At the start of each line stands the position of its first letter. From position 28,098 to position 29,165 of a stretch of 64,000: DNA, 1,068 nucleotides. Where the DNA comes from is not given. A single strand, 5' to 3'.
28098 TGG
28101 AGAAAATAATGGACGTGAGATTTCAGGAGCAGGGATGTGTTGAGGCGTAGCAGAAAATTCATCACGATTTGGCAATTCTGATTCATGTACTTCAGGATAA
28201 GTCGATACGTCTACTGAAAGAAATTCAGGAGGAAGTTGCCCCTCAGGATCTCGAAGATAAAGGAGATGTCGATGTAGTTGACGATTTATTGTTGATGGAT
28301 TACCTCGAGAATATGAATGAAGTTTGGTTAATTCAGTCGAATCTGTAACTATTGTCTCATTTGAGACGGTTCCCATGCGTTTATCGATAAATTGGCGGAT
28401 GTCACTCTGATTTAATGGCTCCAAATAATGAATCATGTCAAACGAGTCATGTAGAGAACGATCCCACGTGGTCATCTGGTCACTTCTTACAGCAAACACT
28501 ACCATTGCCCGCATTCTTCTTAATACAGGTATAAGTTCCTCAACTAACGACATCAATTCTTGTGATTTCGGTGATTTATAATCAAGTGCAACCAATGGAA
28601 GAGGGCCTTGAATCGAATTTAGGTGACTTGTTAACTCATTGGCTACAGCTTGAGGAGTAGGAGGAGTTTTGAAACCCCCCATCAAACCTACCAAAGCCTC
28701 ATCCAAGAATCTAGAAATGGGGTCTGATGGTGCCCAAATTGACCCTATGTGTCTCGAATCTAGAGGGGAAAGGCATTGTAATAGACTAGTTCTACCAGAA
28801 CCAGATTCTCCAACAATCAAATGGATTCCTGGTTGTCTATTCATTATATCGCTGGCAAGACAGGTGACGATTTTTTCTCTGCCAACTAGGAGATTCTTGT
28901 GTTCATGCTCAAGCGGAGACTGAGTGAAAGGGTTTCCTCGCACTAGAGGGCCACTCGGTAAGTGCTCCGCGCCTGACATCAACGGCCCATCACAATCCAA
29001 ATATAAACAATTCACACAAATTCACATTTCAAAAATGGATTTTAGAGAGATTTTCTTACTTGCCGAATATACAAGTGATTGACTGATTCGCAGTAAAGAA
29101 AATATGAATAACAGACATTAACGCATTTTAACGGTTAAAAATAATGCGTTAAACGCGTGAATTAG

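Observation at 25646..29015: Operon of an Orc1-like P-loop protein with dead Walker A and 350-aa disordered linker, a beta-propeller protein, and a small protein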

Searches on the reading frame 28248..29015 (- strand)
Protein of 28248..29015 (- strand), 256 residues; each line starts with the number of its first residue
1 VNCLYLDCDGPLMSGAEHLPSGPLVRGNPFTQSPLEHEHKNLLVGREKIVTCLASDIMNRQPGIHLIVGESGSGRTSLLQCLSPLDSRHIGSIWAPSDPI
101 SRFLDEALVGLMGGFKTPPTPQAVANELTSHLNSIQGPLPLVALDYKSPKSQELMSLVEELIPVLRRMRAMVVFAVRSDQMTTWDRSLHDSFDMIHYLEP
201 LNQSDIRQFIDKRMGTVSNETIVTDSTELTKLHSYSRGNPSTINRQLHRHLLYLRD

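Call 11: search_solved_structures(query=A2, max_evalue=10, show_alignments=3)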
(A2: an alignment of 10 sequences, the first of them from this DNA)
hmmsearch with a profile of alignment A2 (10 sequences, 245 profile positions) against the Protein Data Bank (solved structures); distinct sequences matched with E-value up to 10: 254 (the best 60 are shown).
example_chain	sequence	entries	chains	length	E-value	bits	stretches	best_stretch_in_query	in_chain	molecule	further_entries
6i27_A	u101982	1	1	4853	1.9e-08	37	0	53-92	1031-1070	Midasin,Midasin,Midasin,Midasin,Midasin,Midasin,Midasin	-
6i26_A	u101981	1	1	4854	1.9e-08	37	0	53-92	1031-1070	Midasin,Midasin,Midasin,Midasin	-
6hyp_A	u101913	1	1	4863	1.9e-08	37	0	53-92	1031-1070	Midasin,Midasin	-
5jcs_s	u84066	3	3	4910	2.9e-08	36.4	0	53-92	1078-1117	Midasin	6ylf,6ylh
6or5_A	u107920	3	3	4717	0.00049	22.5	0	54-91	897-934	Midasin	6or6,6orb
8s5g_B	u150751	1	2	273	0.00067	22.1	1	39-93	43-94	Bacitracin export ATP-binding protein BceA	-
7tcg_B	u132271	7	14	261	0.0007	22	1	41-93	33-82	Bacitracin export ATP-binding protein BceA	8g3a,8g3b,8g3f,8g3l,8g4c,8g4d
7tch_B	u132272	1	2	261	0.00074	22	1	41-93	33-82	Bacitracin export ATP-binding protein BceA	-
1qvr_A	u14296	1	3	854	0.0011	21.5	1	31-73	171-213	ClpB protein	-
9jix_A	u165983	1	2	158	0.0015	21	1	53-99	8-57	De Novo Designed ATPase, PL2x4_2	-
6azy_A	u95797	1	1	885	0.0028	20.1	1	31-73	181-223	Heat shock protein Hsp104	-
6c2u_A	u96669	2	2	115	0.006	19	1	35-71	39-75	phosphate-loop protein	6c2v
6ha8_V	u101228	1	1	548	0.0061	19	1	45-87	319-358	Nucleotide-binding protein ExpZ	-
5zui_A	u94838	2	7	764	0.0063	18.9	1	31-73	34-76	Heat Shock Protein 104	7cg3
6d00_1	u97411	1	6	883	0.0064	18.9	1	31-73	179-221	Calcarisporiella thermophila Hsp104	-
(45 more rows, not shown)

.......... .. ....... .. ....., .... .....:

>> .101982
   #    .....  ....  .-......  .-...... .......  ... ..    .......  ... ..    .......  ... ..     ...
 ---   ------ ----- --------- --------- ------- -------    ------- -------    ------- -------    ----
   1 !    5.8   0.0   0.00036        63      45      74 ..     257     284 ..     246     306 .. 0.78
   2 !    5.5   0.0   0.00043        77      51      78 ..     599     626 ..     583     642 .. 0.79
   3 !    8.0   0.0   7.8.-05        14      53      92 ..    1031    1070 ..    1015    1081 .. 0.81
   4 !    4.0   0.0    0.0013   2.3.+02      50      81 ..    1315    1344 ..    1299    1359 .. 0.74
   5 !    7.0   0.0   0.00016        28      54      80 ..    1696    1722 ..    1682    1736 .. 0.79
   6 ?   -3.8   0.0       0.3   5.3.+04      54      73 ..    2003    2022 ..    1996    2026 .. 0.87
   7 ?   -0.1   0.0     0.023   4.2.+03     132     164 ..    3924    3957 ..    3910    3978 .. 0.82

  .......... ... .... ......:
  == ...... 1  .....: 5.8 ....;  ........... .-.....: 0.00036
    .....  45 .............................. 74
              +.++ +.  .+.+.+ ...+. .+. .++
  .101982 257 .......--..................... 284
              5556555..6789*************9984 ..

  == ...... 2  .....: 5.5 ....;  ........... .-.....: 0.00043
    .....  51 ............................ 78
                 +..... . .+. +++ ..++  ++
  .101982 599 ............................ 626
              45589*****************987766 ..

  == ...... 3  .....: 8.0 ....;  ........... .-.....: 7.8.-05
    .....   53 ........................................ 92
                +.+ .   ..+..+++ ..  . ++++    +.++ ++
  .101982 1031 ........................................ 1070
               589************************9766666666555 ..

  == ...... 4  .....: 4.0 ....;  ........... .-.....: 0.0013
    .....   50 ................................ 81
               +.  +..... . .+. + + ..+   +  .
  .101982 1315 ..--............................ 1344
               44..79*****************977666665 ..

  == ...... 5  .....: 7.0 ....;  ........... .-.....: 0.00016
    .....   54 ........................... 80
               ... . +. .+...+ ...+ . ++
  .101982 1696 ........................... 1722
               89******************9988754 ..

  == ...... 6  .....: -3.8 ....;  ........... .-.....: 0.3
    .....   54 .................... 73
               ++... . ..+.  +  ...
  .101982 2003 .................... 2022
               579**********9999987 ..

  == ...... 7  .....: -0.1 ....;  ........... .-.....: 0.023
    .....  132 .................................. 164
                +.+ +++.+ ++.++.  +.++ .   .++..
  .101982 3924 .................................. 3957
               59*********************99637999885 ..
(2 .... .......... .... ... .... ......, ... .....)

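Call 18: predict_structure(alignment_id=A2)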
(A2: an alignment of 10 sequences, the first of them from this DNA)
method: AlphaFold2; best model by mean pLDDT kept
length: 256 residues; sequences in the alignment: 10
mean_pLDDT: 78.0   pTM: 0.76
mean pLDDT of the five models: 78.0, 74.3, 73.0, 59.6, 51.8
residues with pLDDT >= 90: 46; 70-90: 148; 50-70: 41; < 50: 21
segments of 3 or more residues with pLDDT < 50: 1-21
pLDDT, mean of each block of 10 residues (from residue 1): 28 40 62 67 85 90 93 82 72 64 84 79 89 89 78 83 90 90 89 93 89 76 70 88 84 71
secondary structure, 60 per line:
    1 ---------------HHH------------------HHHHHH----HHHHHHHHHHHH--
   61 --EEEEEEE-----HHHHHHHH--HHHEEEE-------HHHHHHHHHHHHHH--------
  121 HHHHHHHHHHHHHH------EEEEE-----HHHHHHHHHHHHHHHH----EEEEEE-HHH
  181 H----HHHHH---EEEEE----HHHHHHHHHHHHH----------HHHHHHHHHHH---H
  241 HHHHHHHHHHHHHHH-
elements in order: H37-42 H47-58 E63-69 H75-82 E88-91 H99-112 H121-134 E141-145 H151-166 E171-176 H178-181 H186-190 E194-198 H203-215 H226-236 H240-255

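Call 21: fold_search(model_id=the predicted structure, library=pdb)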
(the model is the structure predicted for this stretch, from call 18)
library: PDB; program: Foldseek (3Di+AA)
matches with E <= 10: 1847; with E <= 0.001: 568
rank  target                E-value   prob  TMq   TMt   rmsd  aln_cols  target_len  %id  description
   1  7tjh_I                6.6e-07  1.00  0.53  0.38   5.8       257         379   14  S. cerevisiae ORC bound to 84 bp ARS1 DNA and Cdc6 (state 1) with flexible Orc6 N-terminal domain (released 2022-10-05)
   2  6p8v_A                7.0e-07  1.00  0.49  0.43  11.8       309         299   11  Structure of E. coli MS115-1 HORMA:CdnC:Trip13 complex (released 2019-12-25)
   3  8xvb_A                7.9e-07  1.00  0.57  0.59   4.2       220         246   17  Cryo-EM structure of ATP-DNA-MuB filaments (released 2024-08-14)
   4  1iqp_C                7.9e-07  1.00  0.52  0.43   5.9       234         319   16  Crystal Structure of the Clamp Loader Small Subunit from Pyrococcus furiosus (released 2001-09-19)
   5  2qby_B                1.0e-06  1.00  0.54  0.39   5.3       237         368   14  Crystal structure of a heterodimer of Cdc6/Orc1 initiators bound to origin DNA (from S. solfataricus) (released 2007-09-11)
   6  1iqp_A                1.1e-06  1.00  0.49  0.40   5.8       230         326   14  Crystal Structure of the Clamp Loader Small Subunit from Pyrococcus furiosus (released 2001-09-19)
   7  1w5t_A                1.1e-06  1.00  0.55  0.39   5.9       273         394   15  Structure of the Aeropyrum Pernix ORC2 protein (ADPNP-ADP complexes) (released 2004-10-05)
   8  2chg_A                1.2e-06  1.00  0.48  0.54   6.2       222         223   11  Replication Factor C domains 1 and 2 (released 2006-06-06)
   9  8xvc_A                1.4e-06  1.00  0.56  0.60   4.0       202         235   16  CryoEM structure of ADP-DNA-MuB conformation1 (released 2024-08-14)
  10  7jgr_A                1.4e-06  1.00  0.55  0.38   9.6       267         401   12  Structure of Drosophila ORC bound to DNA (84 bp) and Cdc6 (released 2020-09-09)
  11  7pbl_A                1.9e-06  1.00  0.44  0.38   6.2       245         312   14  RuvAB branch migration motor complexed to the Holliday junction - RuvB AAA+ state s1 [t2 dataset] (released 2022-09-14)
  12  8thb_A                2.2e-06  1.00  0.51  0.31   6.3       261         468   11  Structure of the Saccharomyces cerevisiae PCNA clamp unloader Elg1-RFC complex (released 2024-05-22)
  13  9dx4_C                2.3e-06  1.00  0.47  0.42   5.5       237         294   16  EcRuvB T102R mutant (released 2026-01-21)
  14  8s0e_G                2.5e-06  1.00  0.55  0.44   4.9       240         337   13  H. sapiens OCCM bound to double stranded DNA (released 2024-10-02)
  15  5v8f_D                2.6e-06  1.00  0.48  0.29   7.4       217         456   16  Structural basis of MCM2-7 replicative helicase loading by ORC-Cdc6 and Cdt1 (released 2017-05-10)
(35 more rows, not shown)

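Call 31: search_protein_representatives(alignment_id=A2)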
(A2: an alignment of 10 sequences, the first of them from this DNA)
Query: 10 sequences, 245 profile positions. Proteins with E-value up to 0.001 (for the whole library): 764; up to 1e-10: 102; up to 1e-30: 58. The best 150 are listed.
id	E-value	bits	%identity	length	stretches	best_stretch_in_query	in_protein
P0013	5.7e-103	359.7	-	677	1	2-245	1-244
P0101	6.3e-103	359.6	-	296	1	9-245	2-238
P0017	9.7e-99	345.8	-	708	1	2-245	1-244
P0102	1.6e-94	332.0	-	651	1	1-245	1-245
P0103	4.9e-94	330.4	-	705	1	1-244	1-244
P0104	2.0e-91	321.9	-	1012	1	1-244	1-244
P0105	2.4e-90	318.3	-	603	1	1-244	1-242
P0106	1.1e-87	309.6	-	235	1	2-223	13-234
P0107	6.5e-87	307.1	-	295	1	1-244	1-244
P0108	9.1e-85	300.1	-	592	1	1-244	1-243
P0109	9.8e-82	290.2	-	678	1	5-245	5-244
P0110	1.2e-81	289.9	-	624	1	1-244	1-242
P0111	2.5e-79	282.3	-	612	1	4-245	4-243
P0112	3.3e-79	281.9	-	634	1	1-244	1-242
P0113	6.8e-79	280.8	-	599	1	1-244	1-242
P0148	3.9e-36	140.8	-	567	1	8-241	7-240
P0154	3.0e-31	124.8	-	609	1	8-242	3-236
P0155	5.8e-31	123.9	-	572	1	3-242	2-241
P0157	1.4e-30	122.6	-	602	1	9-242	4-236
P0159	1.6e-29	119.1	-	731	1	5-244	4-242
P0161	5.9e-28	114.0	-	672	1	10-244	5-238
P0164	1.5e-23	99.6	-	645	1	2-244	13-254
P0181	3.5e-13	65.7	-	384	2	104-240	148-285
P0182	3.3e-12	62.4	-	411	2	14-77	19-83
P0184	5.0e-12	61.9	-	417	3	13-101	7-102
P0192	3.4e-11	59.2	-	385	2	14-103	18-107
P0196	7.6e-11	58.0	-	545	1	24-239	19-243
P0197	7.7e-11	58.0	-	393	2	15-74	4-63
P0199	8.3e-11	57.9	-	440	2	11-78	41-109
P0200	9.2e-11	57.7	-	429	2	13-73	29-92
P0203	2.6e-10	56.2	-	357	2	28-243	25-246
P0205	4.3e-10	55.5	-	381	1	16-241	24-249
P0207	6.6e-10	54.9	-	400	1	13-240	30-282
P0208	7.9e-10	54.7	-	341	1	31-242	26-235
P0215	3.7e-09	52.5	-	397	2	14-77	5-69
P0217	4.1e-09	52.3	-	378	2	108-241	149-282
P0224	1.3e-08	50.7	-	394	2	115-244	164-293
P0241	1.4e-07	47.3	-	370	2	139-238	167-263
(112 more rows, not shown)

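Call 32: search_protein_families(library=pfam, proteins=[P0181, P0182, P0184, P0192, P0196, P0197, P0203, P0205, P0207, P0208], max_evalue=0.00001)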
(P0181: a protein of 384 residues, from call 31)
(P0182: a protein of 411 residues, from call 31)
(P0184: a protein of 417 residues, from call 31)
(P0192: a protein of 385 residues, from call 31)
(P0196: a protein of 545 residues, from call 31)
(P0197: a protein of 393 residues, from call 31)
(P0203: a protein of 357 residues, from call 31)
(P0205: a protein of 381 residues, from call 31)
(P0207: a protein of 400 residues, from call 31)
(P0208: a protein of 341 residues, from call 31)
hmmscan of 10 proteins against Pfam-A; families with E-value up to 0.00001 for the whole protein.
P0181 (384 aa): 1 family
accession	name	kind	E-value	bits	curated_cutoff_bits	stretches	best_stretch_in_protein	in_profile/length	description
PF07693.20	KAP_NTPase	-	1.5e-09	38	20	1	48-253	24-243/293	KAP family P-loop domain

P0182 (411 aa): 5 families
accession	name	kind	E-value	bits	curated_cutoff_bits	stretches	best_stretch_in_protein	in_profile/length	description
PF13191.12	AAA_16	-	4.5e-11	44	32.6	1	38-222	2-167/167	AAA ATPase domain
PF13401.12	AAA_22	-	4.3e-10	40.4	27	1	58-233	6-130/130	AAA domain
PF07693.20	KAP_NTPase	-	3.5e-09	36.8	20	1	59-227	22-192/293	KAP family P-loop domain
PF01637.24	ATPase_2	-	6.3e-09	36.4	33.2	1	38-227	1-156/225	ATPase domain predominantly from Archaea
PF05729.18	NACHT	-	2.1e-07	31.4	26.7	0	60-85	3-28/167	NACHT domain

P0184 (417 aa): 2 families
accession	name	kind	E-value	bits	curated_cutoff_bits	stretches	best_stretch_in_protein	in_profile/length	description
PF13191.12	AAA_16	-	9.7e-10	39.6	32.6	1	29-225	5-166/167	AAA ATPase domain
PF13401.12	AAA_22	-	4.4e-08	33.9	27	1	47-231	4-125/130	AAA domain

P0192 (385 aa): 4 families
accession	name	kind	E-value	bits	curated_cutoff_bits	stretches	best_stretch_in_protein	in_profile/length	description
PF24389.1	ORC-CDC6-like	-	2.7e-07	30.2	27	0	22-80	5-59/571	ORC-CDC6-like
PF13191.12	AAA_16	-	6.7e-07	30.4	32.6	1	36-168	2-143/167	AAA ATPase domain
PF13401.12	AAA_22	-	1.2e-06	29.2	27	1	53-202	5-129/130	AAA domain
PF20703.3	nSTAND1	-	3.1e-06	27.5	27.1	1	29-255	9-217/379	Novel STAND NTPase 1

P0196 (545 aa): 1 family
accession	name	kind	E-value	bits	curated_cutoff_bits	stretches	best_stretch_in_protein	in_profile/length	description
PF13401.12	AAA_22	-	1.2e-11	45.5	27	1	45-170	7-130/130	AAA domain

P0197 (393 aa): 5 families
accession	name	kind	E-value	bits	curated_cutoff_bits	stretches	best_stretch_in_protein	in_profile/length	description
PF13191.12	AAA_16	-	4.2e-12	47.3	32.6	1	22-188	3-152/167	AAA ATPase domain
PF07693.20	KAP_NTPase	-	2.8e-09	37.1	20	1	37-207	17-190/293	KAP family P-loop domain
PF13401.12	AAA_22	-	4.4e-08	33.9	27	1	39-183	4-99/130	AAA domain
PF05729.18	NACHT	-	6.5e-07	29.8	26.7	1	42-248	2-164/167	NACHT domain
PF05673.19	DUF815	-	8e-06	25.6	23.8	0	17-93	29-104/249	Protein of unknown function (DUF815)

P0203 (357 aa): 7 families
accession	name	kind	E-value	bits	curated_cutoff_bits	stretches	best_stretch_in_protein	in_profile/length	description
PF13401.12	AAA_22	-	7e-13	49.5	27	1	45-168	3-126/130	AAA domain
PF01637.24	ATPase_2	-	1.5e-09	38.5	33.2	1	34-236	6-223/225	ATPase domain predominantly from Archaea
PF13173.12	AAA_14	-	3.4e-07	30.8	27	1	47-197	2-128/129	AAA domain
PF04851.21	ResIII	-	6.4e-07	29.9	22.5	0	36-73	12-49/164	Type III restriction enzyme, res subunit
PF05729.18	NACHT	-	1.5e-06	28.6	26.7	1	50-204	3-163/167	NACHT domain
PF04665.18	Pox_A32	-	2.5e-06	27.6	22.8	1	41-183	7-153/242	Poxvirus A32 protein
PF03965.22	Penicillinase_R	-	9.4e-06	26.4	22.6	0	278-345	1-63/115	Penicillinase repressor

P0205 (381 aa): 2 families
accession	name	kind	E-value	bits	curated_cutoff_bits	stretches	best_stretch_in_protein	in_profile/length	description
PF13401.12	AAA_22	-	1.5e-14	54.8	27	1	53-175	4-128/130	AAA domain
PF03965.22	Penicillinase_R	-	2.7e-06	28.2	22.6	0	305-375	1-67/115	Penicillinase repressor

P0207 (400 aa): 5 families
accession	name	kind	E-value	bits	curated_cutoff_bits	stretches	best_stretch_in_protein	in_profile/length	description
PF13401.12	AAA_22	-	1.7e-14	54.7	27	1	69-207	5-129/130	AAA domain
PF01637.24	ATPase_2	-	3.3e-13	50.4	33.2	1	50-244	1-198/225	ATPase domain predominantly from Archaea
PF13191.12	AAA_16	-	1.1e-09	39.5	32.6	1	50-178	2-149/167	AAA ATPase domain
PF07693.20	KAP_NTPase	-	3.8e-08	33.4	20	0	71-130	22-83/293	KAP family P-loop domain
PF24389.1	ORC-CDC6-like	-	3.3e-07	29.8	27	0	41-89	11-52/571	ORC-CDC6-like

P0208 (341 aa): 5 families
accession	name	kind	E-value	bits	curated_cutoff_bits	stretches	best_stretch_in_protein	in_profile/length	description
PF13401.12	AAA_22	-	6.1e-15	56.1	27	1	44-165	4-130/130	AAA domain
PF01637.24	ATPase_2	-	4.8e-09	36.8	33.2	1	42-227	17-224/225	ATPase domain predominantly from Archaea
PF13173.12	AAA_14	-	4.9e-08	33.5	27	1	45-185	2-124/129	AAA domain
PF00437.27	T2SSE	-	2.5e-06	26.8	24.9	1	31-75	128-172/370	Type II/IV secretion system protein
PF00005.33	ABC_tran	-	8.4e-06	26.9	25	0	44-109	10-71/137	ABC transporter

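Call 35: list_cluster_members(proteins=[P0110, P0112, P0113, P0148, P0154, P0155, P0157, P0159, P0161, P0164])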
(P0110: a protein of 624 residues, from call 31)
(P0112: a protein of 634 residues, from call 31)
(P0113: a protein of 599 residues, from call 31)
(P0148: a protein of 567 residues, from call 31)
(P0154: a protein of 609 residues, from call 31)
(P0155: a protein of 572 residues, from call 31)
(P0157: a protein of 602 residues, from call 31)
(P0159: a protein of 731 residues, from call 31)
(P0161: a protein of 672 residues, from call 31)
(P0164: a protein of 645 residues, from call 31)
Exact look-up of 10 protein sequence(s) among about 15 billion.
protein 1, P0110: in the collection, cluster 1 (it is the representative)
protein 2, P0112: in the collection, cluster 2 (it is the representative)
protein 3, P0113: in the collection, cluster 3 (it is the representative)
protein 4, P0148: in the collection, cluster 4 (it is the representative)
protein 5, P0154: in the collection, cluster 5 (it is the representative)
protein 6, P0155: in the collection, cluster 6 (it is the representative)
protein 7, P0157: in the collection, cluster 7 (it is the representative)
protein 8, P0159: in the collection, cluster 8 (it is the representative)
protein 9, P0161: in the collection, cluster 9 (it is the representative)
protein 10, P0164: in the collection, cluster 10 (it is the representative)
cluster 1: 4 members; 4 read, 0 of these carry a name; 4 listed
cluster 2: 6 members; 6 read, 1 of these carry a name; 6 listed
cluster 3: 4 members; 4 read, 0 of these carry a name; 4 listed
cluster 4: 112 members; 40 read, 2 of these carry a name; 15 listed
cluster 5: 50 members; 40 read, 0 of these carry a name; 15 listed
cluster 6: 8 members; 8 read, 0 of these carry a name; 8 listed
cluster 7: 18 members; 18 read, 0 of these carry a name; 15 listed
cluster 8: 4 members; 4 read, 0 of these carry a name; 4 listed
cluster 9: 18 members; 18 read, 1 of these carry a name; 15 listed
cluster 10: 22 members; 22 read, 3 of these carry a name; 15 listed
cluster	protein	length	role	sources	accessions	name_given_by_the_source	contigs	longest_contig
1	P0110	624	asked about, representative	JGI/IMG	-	-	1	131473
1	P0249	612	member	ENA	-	-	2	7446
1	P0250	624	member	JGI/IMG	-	-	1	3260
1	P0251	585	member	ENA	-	-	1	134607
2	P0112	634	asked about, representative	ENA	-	-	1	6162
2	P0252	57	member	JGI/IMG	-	DNA-binding transcriptional ArsR family regulator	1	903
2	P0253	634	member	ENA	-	-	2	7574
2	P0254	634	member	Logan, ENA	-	-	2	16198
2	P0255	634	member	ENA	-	-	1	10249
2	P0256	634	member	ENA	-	-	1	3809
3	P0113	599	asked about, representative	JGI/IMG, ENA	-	-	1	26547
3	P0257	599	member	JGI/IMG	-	-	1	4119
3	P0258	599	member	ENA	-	-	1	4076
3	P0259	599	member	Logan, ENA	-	-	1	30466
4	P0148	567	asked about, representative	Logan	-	-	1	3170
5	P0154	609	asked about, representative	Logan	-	-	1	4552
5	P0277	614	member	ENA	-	-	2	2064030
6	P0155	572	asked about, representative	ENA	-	-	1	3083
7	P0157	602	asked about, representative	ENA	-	-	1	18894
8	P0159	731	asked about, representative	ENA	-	-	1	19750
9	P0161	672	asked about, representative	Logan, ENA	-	-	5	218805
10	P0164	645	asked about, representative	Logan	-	-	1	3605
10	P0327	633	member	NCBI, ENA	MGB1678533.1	MAG: hypothetical protein ACPHFV_00665 [Poseidonia sp.]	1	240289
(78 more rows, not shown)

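Call 36: find_encoding_contigs(protein=P0154, flank=8000, max_places=2)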
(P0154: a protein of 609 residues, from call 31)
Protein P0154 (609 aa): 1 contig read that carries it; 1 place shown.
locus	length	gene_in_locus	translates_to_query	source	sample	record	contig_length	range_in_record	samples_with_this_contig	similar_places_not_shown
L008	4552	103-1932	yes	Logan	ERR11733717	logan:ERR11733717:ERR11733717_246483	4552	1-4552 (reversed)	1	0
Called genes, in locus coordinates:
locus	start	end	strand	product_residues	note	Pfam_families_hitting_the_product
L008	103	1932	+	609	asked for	PF13191:AAA_16 (faint)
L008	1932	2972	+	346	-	-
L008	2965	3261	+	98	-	PF04010:DUF357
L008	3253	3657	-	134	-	-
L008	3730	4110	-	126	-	PF18477:PIN_9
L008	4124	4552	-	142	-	?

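Call 37: find_encoding_contigs(protein=P0277, flank=10000, max_places=1)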
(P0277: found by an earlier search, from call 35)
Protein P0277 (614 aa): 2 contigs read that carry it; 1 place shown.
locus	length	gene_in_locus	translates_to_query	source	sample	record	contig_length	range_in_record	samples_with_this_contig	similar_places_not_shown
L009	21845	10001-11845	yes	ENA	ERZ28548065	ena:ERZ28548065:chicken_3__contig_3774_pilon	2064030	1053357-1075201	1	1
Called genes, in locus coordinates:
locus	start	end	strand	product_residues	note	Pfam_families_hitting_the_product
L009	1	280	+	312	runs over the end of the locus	PF02558:ApbA, PF08546:ApbA_C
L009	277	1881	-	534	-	PF00890:FAD_binding_2, PF01134:GIDA (faint), PF01266:DAO, PF03486:HI0933_like (faint), PF07992:Pyr_redox_2 (weak), PF02910:Succ_DH_flav_C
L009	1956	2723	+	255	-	-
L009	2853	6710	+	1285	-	PF02463:SMC_N, PF13304:AAA_21 (faint), PF13476:AAA_23, PF13555:AAA_29, PF06470:SMC_hinge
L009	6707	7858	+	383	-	-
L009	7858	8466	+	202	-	PF04079:SMC_ScpB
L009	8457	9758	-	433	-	PF00368:HMG-CoA_red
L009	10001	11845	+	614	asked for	-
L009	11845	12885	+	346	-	-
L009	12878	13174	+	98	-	PF04010:DUF357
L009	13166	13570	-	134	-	PF01047:MarR (weak)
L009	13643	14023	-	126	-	PF18477:PIN_9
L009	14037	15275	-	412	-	PF00009:GTP_EFTU, PF03144:GTP_EFTU_D2 (faint), PF09173:eIF2_C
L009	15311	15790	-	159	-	PF01092:Ribosomal_S6e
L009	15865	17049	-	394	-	PF13191:AAA_16, PF13401:AAA_22, PF00004:AAA, PF22606:Cdc6-ORC-like_ATPase_lid (weak), PF22703:Cdc6_lid, PF09079:WHD_Cdc6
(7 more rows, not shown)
